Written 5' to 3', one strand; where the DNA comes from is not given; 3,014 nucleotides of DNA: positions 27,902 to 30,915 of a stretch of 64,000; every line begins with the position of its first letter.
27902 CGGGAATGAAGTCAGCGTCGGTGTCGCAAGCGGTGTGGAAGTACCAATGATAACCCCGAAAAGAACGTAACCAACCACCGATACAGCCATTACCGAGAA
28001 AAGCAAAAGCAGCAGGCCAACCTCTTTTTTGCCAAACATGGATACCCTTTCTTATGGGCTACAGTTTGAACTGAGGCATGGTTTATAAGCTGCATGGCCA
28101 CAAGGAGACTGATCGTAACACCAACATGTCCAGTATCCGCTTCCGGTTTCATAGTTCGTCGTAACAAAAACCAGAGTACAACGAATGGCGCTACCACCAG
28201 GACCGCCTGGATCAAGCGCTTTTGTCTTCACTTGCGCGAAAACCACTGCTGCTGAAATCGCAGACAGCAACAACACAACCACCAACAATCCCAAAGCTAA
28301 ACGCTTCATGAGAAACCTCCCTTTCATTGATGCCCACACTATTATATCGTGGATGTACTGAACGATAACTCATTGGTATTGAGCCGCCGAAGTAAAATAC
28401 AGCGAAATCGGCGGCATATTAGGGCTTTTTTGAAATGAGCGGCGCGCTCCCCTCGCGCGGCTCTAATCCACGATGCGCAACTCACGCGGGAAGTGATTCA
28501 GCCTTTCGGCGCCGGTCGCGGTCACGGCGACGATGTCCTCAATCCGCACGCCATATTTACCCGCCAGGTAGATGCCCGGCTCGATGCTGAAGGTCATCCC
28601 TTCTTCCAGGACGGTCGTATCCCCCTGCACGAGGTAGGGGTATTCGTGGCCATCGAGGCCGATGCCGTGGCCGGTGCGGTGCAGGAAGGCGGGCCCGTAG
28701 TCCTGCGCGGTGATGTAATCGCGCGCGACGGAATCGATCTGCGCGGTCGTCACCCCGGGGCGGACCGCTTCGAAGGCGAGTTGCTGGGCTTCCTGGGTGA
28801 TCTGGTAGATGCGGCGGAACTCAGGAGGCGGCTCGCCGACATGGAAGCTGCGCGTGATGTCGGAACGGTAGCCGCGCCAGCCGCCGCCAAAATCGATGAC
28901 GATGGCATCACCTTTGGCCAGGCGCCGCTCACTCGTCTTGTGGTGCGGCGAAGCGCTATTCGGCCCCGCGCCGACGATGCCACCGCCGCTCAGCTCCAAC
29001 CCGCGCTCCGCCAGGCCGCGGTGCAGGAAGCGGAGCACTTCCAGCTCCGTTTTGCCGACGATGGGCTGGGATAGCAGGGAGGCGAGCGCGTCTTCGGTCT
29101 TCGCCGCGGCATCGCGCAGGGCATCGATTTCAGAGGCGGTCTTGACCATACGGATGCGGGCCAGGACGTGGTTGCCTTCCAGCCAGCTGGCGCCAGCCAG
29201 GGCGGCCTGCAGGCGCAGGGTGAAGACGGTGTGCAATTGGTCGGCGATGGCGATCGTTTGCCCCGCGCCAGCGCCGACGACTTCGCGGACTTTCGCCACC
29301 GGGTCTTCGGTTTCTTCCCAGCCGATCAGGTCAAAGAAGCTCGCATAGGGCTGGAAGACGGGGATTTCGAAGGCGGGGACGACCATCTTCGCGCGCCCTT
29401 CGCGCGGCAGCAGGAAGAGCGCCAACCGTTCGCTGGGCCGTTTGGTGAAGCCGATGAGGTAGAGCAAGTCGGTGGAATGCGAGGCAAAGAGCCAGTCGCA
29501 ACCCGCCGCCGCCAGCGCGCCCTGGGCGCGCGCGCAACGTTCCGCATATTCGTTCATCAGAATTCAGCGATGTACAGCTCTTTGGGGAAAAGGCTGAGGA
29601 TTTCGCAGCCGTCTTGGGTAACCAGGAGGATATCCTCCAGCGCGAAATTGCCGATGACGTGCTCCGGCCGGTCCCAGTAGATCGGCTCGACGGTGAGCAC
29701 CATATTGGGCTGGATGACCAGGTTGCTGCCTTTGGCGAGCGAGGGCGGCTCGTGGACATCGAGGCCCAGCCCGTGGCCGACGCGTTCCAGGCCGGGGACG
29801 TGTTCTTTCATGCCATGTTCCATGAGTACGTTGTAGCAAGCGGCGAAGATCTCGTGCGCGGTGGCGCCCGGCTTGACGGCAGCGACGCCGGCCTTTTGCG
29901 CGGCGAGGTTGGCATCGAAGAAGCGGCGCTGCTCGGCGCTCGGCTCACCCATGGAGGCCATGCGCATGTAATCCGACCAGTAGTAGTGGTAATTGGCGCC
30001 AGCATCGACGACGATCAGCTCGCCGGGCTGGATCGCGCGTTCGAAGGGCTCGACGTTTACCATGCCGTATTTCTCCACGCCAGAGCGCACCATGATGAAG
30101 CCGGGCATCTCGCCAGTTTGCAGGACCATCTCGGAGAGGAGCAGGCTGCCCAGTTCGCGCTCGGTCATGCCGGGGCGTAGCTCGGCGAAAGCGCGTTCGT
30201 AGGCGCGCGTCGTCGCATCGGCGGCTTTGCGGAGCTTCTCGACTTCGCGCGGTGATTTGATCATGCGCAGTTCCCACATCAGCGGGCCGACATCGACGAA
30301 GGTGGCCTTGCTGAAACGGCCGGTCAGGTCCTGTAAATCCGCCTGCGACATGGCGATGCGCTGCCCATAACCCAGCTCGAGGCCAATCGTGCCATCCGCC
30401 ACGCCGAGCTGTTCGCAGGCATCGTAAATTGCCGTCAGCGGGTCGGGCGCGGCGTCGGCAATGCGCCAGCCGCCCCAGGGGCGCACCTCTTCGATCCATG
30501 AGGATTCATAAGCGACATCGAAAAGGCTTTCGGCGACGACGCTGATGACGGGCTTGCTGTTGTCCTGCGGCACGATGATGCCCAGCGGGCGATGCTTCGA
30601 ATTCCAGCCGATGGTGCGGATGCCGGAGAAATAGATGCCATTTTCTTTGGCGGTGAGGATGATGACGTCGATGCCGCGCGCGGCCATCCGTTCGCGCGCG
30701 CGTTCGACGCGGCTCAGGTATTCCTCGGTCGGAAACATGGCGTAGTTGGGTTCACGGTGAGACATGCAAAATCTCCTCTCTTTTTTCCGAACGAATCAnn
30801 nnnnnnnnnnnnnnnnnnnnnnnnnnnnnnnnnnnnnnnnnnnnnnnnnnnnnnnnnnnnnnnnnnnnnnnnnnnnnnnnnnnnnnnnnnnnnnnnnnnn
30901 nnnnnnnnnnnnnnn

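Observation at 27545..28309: Two paralogous low-GC cassettes: a small secreted Cys-rich peptide followed by a membrane-anchored partner with a conserved two-Cys domain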

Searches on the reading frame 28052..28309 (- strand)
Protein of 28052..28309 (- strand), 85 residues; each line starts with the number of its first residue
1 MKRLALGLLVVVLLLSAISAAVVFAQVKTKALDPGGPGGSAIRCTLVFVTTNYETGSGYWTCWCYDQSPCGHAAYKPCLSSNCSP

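Call 8: search_protein_families(library=pfam, proteins=[window:28052-28309:-], max_evalue=1)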
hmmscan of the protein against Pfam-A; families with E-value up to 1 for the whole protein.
window:28052-28309:- (85 aa): 0 families

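Call 9: search_protein_families(library=ncbifam, proteins=[window:28052-28309:-], max_evalue=1)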
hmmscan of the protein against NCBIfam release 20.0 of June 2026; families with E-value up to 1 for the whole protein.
window:28052-28309:- (85 aa): 1 family
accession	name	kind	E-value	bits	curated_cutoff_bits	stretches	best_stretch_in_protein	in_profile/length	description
TIGR03758.1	conj_TIGR03758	hypoth_equivalog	0.007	16.5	42.7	1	1-52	19-71/76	TIGR03758 family integrating conjugative element protein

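Call 23: find_homologous_proteins(query=window:28052-28309:-, max_evalue=10)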
Query window:28052-28309:-: 13 candidates shared short words with the query, none scored E <= 10.
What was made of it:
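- pepA alone has no database hit (call 23).
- Tried and rejected: pepA alone against 5.8 billion protein clusters: no hit (call 23).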

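Call 57: find_homologous_proteins(query=A5, max_evalue=0.01)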
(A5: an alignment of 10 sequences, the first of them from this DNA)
Query A5 (10 sequences) (85 aa, profile of the alignment): 6 proteins with E <= 0.01 among 4006 candidates.
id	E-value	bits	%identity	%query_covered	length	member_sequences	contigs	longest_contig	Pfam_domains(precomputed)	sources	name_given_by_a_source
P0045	4.2e-22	96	31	92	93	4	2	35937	-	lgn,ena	-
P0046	7.5e-19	86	42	53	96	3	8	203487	-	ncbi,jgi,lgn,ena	-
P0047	1.5e-13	69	-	-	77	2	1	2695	-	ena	-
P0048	1.3e-11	63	-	-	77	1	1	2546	-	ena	-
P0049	2.9e-10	58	32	44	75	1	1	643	-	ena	-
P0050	3.7e-7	48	-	-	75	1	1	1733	-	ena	-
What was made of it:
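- Public annotations call these peptides as genes (P0045-P0050, call 57).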

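Call 73: search_solved_structures(query=A5, max_evalue=10)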
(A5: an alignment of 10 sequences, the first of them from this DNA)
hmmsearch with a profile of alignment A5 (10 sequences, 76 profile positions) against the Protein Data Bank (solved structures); distinct sequences matched with E-value up to 10: 4.
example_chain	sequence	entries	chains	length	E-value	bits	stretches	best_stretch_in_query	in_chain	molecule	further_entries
6pnj_F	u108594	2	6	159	0.42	14.4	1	1-47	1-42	Photosystem I reaction center protein PsaF subunit III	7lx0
7coy_aF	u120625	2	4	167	0.53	14.1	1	1-36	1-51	Photosystem I protein PsaF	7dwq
9s6p_F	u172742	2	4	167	0.88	13.4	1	1-22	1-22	Photosystem I reaction center subunit III | Photosystem I protein PsaF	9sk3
6s3r_A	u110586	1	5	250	8.9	10.1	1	9-42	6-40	Flagellar biosynthetic protein FliP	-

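Call 76: search_protein_families(library=pfam, alignment_id=A5, max_evalue=0.1)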
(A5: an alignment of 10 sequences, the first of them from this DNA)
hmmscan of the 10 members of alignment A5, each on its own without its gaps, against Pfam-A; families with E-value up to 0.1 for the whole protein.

A. member 1, seq(85 aa): 0 families

B. families by the number of members that match (of 10 scanned): 1 family
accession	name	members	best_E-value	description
PF04916.18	Phospholip_B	1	0.043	Phospholipase B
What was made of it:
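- Closest known: Sec-dependent class II. Different: There is no sequence or profile similarity (no YGNGV motif, no Pfam bacteriocin or EntA_Immun hit; calls 8, 76).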

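Call 98: search_protein_families(library=phrogs, proteins=[window:28052-28309:-], max_evalue=0.01)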
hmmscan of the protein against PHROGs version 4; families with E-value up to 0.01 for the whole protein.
window:28052-28309:- (85 aa): 0 families

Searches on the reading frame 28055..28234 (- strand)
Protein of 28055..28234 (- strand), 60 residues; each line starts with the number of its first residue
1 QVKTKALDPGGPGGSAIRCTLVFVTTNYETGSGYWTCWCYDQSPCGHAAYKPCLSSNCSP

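Call 69: predict_structure(alignment_id=A6)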
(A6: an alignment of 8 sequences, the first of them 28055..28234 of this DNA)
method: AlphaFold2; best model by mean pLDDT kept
length: 60 residues; sequences in the alignment: 8
mean_pLDDT: 64.5   pTM: 0.43
mean pLDDT of the five models: 64.5, 63.7, 60.5, 59.5, 54.8
residues with pLDDT >= 90: 0; 70-90: 24; 50-70: 28; < 50: 8
segments of 3 or more residues with pLDDT < 50: 10-14
pLDDT, mean of each block of 10 residues (from residue 1): 54 55 80 77 60 61
secondary structure, 60 per line:
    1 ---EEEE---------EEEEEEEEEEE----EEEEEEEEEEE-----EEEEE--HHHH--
elements in order: E4-7 E17-27 E32-42 E48-52 H55-58
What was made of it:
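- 28052..28309 (-): pepA: 85-aa precursor. Sec-type signal peptide is residues 1-25 (28235-28309, ...VVFA|Q). The mature 60-aa peptide (28055-28234) has a Gly-rich spacer, 6 Cys, a C-x-C motif (TCWC) and a C-terminal ...PC...CSP. The AF2 model is all-beta and hairpin-like but has low confidence (pLDDT 64.5, call 69).
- Closest known: Cystine-stabilised beta-hairpin or defensin-like antimicrobial peptides. Same: The AF2 model is a long beta-hairpin (call 69).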

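Call 81: fold_search(model_id=the predicted structure, library=pdb)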
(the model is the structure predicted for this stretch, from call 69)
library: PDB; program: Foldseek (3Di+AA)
matches with E <= 10: 103; with E <= 0.001: 0
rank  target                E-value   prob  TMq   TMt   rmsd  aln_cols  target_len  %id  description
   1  2x5h_C                1.1e+00  0.77  0.57  0.40   3.5        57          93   10  Crystal structure of the ORF131 L26M L51M double mutant from Sulfolobus islandicus rudivirus 1 (released 2010-07-21)
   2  3nm7_B                2.4e+00  0.25  0.47  0.41   4.1        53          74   15  Crystal Structure of Borrelia burgdorferi Pur-alpha (released 2010-10-06)
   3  5m41                  2.4e+00  0.13  0.36  0.05   6.7        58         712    9  Crystal structure of nigritoxine (released 2017-12-06)
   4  5mu3_A                3.1e+00  0.08  0.32  0.17   5.0        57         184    7  Crystal structure of Ctf19-Mcm21 kinetochore assembly bound with Ctf19-Mcm21 binding motif of central kinetochore subu (released 2017-11-01)
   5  3n8b_B                3.3e+00  0.18  0.46  0.40   4.2        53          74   11  Crystal Structure of Borrelia burgdorferi Pur-alpha (released 2010-10-06)
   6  7ury_B                3.3e+00  0.12  0.39  0.21   7.2        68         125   12  Tetradecameric hub domain of CaMKII beta (released 2022-05-11)
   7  3nm7_A                3.5e+00  0.44  0.57  0.43   2.8        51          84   14  Crystal Structure of Borrelia burgdorferi Pur-alpha (released 2010-10-06)
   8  9md8                  3.5e+00  0.10  0.32  0.06   4.1        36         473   11  Hip1 complex with inhibitor #2 (Hip1-2) via Ser228 (released 2025-12-17)
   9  8yk7                  3.5e+00  0.08  0.26  0.21   4.8        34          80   24  Structure of Rib domain from surface adhesin of Limosilactobacillus reuteri (released 2024-09-11)
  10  5vob_D                3.5e+00  0.06  0.27  0.13   8.6        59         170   10  Crystal structure of HCMV Pentamer in complex with neutralizing antibody 8I21 (released 2017-07-05)
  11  7ury_D                3.7e+00  0.11  0.39  0.21   7.1        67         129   12  Tetradecameric hub domain of CaMKII beta (released 2022-05-11)
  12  7ury_F                3.7e+00  0.11  0.39  0.21   7.1        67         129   12  Tetradecameric hub domain of CaMKII beta (released 2022-05-11)
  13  3hx8_A                3.9e+00  0.08  0.32  0.19   7.0        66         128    9  Crystal structure of putative ketosteroid isomerase (NP_103587.1) from Mesorhizobium loti at 1.45 A resolution (released 2009-07-07)
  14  7qoo_P                4.2e+00  0.11  0.41  0.13   6.0        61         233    8  Structure of the human inner kinetochore CCAN complex (released 2022-06-08)
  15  8wr4_B                4.7e+00  0.02  0.23  0.02  12.9        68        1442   12  Structure of CbCas9-PcrIIC1 complex bound to 62-bp DNA substrate (non-targeting complex) (released 2024-06-05)
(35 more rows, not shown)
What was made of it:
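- On Defensin-like or knottin fold: The AF2 model has pLDDT 64.5 and Foldseek finds nothing with E <= 0.001 (calls 69, 81).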

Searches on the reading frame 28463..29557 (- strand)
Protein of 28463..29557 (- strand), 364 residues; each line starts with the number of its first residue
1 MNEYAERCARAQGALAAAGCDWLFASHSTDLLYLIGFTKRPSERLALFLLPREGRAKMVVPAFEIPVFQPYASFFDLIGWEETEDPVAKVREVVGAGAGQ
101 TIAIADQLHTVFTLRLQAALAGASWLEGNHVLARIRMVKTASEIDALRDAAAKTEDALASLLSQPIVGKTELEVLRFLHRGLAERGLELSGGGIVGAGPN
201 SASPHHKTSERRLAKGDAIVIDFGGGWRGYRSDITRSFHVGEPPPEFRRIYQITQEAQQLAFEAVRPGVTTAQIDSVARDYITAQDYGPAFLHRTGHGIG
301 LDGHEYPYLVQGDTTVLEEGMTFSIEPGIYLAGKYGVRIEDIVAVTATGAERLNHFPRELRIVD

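Call 63: search_protein_families(library=pfam, proteins=[window:28463-29557:-], max_evalue=0.001)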
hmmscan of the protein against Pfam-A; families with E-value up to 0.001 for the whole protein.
window:28463-29557:- (364 aa): 2 families
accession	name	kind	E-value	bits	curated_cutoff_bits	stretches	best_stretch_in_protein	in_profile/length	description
PF00557.29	Peptidase_M24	-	5.1e-61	206.5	23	1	146-347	2-208/208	Metallopeptidase family M24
PF01321.24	Creatinase_N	-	2.3e-11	44.8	22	1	7-138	1-128/128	Creatinase/Prolidase N-terminal domain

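Call 106: find_encoding_contigs(protein=window:28463-29557:-, flank=4000, max_places=8)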
Protein window:28463-29557:- (364 aa): no gene with exactly this product is on record in the collection.

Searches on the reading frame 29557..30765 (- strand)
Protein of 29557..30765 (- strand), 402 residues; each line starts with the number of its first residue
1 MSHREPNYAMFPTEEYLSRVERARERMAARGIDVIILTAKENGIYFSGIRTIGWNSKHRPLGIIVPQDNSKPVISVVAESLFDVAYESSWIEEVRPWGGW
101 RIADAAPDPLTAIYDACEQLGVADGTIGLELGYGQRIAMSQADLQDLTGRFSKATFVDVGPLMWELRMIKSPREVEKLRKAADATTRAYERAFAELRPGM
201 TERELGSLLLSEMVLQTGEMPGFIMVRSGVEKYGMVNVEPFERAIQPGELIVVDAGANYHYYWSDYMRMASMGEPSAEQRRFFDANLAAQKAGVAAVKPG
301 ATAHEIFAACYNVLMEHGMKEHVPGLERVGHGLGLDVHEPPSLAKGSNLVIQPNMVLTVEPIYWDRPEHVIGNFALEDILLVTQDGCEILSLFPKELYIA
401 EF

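Call 63: search_protein_families(library=pfam, proteins=[window:29557-30765:-], max_evalue=0.001)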
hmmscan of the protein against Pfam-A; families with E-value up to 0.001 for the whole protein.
window:29557-30765:- (402 aa): 2 families
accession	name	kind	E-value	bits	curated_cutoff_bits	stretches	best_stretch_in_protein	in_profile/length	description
PF00557.29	Peptidase_M24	-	8.1e-47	160.1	23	1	176-384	1-208/208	Metallopeptidase family M24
PF01321.24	Creatinase_N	-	6.9e-17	62.6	22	1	19-169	1-128/128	Creatinase/Prolidase N-terminal domain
